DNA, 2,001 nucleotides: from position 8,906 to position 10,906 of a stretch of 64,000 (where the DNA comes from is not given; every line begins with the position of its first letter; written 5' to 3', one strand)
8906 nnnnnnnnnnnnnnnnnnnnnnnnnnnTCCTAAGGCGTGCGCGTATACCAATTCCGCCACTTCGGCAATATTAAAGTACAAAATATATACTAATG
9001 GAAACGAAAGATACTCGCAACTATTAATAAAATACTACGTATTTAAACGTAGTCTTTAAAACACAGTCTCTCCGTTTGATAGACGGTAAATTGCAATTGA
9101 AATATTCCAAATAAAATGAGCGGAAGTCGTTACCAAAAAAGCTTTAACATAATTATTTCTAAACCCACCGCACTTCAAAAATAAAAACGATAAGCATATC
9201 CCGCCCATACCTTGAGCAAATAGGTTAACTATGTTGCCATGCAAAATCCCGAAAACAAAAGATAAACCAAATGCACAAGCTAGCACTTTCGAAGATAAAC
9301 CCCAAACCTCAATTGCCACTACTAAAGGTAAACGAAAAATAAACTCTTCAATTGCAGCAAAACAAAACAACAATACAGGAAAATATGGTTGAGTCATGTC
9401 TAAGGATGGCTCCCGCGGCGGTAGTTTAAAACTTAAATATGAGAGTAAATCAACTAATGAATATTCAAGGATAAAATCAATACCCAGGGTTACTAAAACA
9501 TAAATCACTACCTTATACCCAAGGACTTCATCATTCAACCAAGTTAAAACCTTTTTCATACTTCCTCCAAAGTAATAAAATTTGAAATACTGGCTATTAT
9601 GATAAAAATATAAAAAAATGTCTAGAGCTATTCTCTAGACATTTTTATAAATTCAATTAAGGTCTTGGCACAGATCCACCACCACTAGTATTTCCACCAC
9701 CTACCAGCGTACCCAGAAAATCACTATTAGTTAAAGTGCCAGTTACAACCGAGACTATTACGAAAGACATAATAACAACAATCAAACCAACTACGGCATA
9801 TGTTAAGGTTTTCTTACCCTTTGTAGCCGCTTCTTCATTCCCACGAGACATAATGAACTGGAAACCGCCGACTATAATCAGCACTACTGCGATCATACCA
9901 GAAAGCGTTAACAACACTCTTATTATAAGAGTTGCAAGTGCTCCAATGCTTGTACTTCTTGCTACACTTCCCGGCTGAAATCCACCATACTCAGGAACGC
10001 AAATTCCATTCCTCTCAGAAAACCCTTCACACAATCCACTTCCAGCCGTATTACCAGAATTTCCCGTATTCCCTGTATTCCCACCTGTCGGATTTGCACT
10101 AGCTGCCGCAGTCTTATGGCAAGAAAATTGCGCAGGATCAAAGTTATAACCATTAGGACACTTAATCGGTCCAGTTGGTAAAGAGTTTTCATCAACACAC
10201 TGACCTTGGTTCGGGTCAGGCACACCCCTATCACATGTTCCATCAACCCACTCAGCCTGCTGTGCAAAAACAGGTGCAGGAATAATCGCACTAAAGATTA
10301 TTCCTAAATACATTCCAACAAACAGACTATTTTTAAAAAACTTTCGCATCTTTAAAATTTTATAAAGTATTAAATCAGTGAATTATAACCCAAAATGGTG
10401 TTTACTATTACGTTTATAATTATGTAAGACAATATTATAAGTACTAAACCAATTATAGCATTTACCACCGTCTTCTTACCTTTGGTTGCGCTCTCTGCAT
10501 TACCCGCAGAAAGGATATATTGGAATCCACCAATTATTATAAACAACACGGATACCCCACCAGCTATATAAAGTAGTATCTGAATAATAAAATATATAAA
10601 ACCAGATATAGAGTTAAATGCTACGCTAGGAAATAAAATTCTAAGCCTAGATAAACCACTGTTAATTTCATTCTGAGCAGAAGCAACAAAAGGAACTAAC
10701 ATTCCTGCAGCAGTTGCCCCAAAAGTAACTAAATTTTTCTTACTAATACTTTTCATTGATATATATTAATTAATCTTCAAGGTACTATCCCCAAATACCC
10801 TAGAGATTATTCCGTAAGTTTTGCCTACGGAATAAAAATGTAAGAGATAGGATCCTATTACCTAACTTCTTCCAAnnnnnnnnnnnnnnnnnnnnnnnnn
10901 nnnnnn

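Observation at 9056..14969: Tandem array of six secreted paralogs sharing a C-terminal two-helix pilin-like membrane domain, next to a CPBP protease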

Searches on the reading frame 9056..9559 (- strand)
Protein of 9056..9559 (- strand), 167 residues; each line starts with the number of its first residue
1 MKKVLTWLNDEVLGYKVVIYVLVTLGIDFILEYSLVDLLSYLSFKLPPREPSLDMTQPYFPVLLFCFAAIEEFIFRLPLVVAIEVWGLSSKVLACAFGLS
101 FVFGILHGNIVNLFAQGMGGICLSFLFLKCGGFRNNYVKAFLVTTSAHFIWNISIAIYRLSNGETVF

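Call 3: search_protein_families(library=pfam, proteins=[window:9056-9559:-], max_evalue=1)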
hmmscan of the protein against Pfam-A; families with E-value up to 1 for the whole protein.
window:9056-9559:- (167 aa): 1 family
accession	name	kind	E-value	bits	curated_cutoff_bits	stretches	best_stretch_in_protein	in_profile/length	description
PF02517.21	Rce1-like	-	6.5e-06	26.8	22.4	1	60-153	8-92/93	Type II CAAX prenyl endopeptidase Rce1-like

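Call 4: search_protein_families(library=ncbifam, proteins=[window:9056-9559:-], max_evalue=1)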
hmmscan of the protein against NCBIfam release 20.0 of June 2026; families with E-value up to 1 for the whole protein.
window:9056-9559:- (167 aa): 1 family
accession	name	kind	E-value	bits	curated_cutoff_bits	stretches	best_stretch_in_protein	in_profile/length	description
NF041647.1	ABC_perm_CPBP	equivalog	0.022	13.5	435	1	69-131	555-614/636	ABC transporter permease subunit/CPBP intramembrane protease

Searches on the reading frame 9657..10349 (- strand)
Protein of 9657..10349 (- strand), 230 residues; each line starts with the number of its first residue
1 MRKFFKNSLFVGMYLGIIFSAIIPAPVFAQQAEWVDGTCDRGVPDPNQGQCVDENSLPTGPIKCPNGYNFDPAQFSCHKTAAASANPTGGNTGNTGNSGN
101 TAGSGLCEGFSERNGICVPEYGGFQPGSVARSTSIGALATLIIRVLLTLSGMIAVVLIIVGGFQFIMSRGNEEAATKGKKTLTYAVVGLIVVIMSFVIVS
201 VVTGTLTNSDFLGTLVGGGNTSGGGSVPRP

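Call 3: search_protein_families(library=pfam, proteins=[window:9657-10349:-], max_evalue=1)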
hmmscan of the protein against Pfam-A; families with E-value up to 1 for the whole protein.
window:9657-10349:- (230 aa): 6 families
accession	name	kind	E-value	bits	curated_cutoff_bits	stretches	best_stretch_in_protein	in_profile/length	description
PF18895.5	T4SS_pilin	-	6.5e-09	36.2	26.6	1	147-202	17-71/71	Type IV secretion system pilin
PF01607.29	CBM_14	-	0.042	14.4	22.1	1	50-79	20-46/53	Chitin binding Peritrophin-A domain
PF05987.18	DUF898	-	0.057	12.9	28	1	139-209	182-252/336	Bacterial protein of unknown function (DUF898)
PF24800.1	DUF7702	-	0.084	12.5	27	1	142-206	107-166/244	Domain of unknown function (DUF7702)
PF04515.18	Choline_transpo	-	0.27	10.9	26.9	1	141-207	250-311/326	Plasma-membrane choline transporter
PF19607.4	DUF6112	-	0.31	11.3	25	1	135-187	13-66/88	Family of unknown function (DUF6112)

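Call 4: search_protein_families(library=ncbifam, proteins=[window:9657-10349:-], max_evalue=1)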
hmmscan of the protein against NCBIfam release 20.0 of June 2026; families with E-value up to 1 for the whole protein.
window:9657-10349:- (230 aa): 4 families
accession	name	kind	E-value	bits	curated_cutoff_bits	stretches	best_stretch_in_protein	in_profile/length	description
NF045849.1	ICE_MMCAP2_0565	equivalog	7.3e-08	32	40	1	134-205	8-79/80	Mbov_0395 family pilin-like conjugal transfer protein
NF046050.1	CPBP_fam_MroQ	equivalog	0.0098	15.3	270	1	144-208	42-108/243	intramembrane glutamic endopeptidase MroQ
TIGR03943.1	TIGR03943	equivalog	0.08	12.3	88.8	1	136-202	3-77/221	TIGR03943 family putative permease subunit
TIGR00328.1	flhB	equivalog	0.28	10.3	349.25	1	127-209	19-103/348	flagellar biosynthesis protein FlhB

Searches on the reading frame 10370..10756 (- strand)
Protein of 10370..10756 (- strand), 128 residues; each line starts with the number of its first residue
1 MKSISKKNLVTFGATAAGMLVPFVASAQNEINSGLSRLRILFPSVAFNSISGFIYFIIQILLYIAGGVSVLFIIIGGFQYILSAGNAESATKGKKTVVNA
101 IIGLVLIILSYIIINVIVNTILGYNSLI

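Call 3: search_protein_families(library=pfam, proteins=[window:10370-10756:-], max_evalue=1)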
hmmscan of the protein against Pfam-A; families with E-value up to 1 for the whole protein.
window:10370-10756:- (128 aa): 2 families
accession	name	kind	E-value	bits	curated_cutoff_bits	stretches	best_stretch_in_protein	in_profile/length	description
PF18895.5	T4SS_pilin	-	2.7e-10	40.6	26.6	1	49-117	4-71/71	Type IV secretion system pilin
PF07125.16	DUF1378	-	0.039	14.6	25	1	56-81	3-28/59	Protein of unknown function (DUF1378)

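Call 4: search_protein_families(library=ncbifam, proteins=[window:10370-10756:-], max_evalue=1)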
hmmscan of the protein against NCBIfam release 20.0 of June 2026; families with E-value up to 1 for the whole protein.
window:10370-10756:- (128 aa): 2 families
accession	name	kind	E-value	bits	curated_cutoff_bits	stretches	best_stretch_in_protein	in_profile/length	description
NF045849.1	ICE_MMCAP2_0565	equivalog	4.8e-07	29.4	40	1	48-121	7-80/80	Mbov_0395 family pilin-like conjugal transfer protein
NF045994.1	MAG4530_fam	subfamily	0.6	8.9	50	1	53-119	25-90/441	MAG4530 family protein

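Call 17: find_encoding_contigs(protein=window:10370-10756:-, flank=10000, max_places=6)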
Protein window:10370-10756:- (128 aa): 8 contigs read that carry it; 5 places shown.
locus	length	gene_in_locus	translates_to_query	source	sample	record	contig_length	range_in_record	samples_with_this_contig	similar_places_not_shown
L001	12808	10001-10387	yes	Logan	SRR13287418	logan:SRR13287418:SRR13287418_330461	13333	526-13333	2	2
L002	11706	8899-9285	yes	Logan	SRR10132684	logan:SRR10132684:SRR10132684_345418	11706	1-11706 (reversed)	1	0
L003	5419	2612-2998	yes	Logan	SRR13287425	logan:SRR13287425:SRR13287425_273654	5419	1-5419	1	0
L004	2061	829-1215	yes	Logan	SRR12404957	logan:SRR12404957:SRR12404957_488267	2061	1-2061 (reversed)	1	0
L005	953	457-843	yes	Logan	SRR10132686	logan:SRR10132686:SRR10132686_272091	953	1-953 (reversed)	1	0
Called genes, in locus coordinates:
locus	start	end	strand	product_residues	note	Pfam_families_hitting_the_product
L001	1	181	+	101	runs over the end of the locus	-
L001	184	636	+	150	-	PF01252:Peptidase_A8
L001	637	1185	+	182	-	-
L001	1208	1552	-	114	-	-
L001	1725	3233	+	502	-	PF13541:ChlI, PF00493:MCM, PF00158:Sigma54_activat (faint), PF01078:Mg_chelatase, PF00004:AAA (faint), PF07728:AAA_5, PF13335:Mg_chelatase_C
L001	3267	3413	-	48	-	-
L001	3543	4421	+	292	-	PF00483:NTP_transferase, PF12804:NTP_transf_3 (weak)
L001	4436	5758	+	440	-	PF01547:SBP_bac_1, PF13416:SBP_bac_8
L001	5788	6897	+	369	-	PF18895:T4SS_pilin (weak)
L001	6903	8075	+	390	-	-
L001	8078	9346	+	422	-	PF18895:T4SS_pilin (weak)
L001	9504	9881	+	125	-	PF18895:T4SS_pilin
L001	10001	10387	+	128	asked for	PF18895:T4SS_pilin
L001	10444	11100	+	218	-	PF18895:T4SS_pilin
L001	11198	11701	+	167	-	PF02517:Rce1-like (weak)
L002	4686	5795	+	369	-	PF18895:T4SS_pilin (weak)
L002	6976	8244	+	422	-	PF18895:T4SS_pilin (weak)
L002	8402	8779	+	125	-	PF18895:T4SS_pilin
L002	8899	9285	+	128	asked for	PF18895:T4SS_pilin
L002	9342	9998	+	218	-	PF18895:T4SS_pilin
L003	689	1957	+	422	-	PF18895:T4SS_pilin (weak)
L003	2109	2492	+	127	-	PF18895:T4SS_pilin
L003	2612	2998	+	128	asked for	PF18895:T4SS_pilin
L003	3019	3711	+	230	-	PF18895:T4SS_pilin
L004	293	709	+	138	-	PF18895:T4SS_pilin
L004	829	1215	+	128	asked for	PF18895:T4SS_pilin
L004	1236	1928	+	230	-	PF18895:T4SS_pilin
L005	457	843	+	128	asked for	PF18895:T4SS_pilin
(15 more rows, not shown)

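Call 61: list_cluster_members(proteins=[P0121, P0122, window:10370-10756:-])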
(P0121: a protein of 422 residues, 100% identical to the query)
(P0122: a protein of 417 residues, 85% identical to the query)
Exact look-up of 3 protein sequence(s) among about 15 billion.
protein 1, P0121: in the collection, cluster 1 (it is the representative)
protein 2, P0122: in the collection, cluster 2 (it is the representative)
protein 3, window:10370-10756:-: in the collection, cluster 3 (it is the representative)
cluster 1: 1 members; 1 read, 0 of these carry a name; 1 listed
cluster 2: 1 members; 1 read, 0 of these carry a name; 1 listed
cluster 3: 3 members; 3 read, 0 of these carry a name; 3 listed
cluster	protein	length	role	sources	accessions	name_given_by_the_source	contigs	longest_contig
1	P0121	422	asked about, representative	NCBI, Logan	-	-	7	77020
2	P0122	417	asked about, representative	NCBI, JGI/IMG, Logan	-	-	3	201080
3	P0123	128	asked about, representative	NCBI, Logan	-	-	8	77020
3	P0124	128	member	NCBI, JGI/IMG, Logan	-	-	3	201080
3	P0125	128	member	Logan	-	-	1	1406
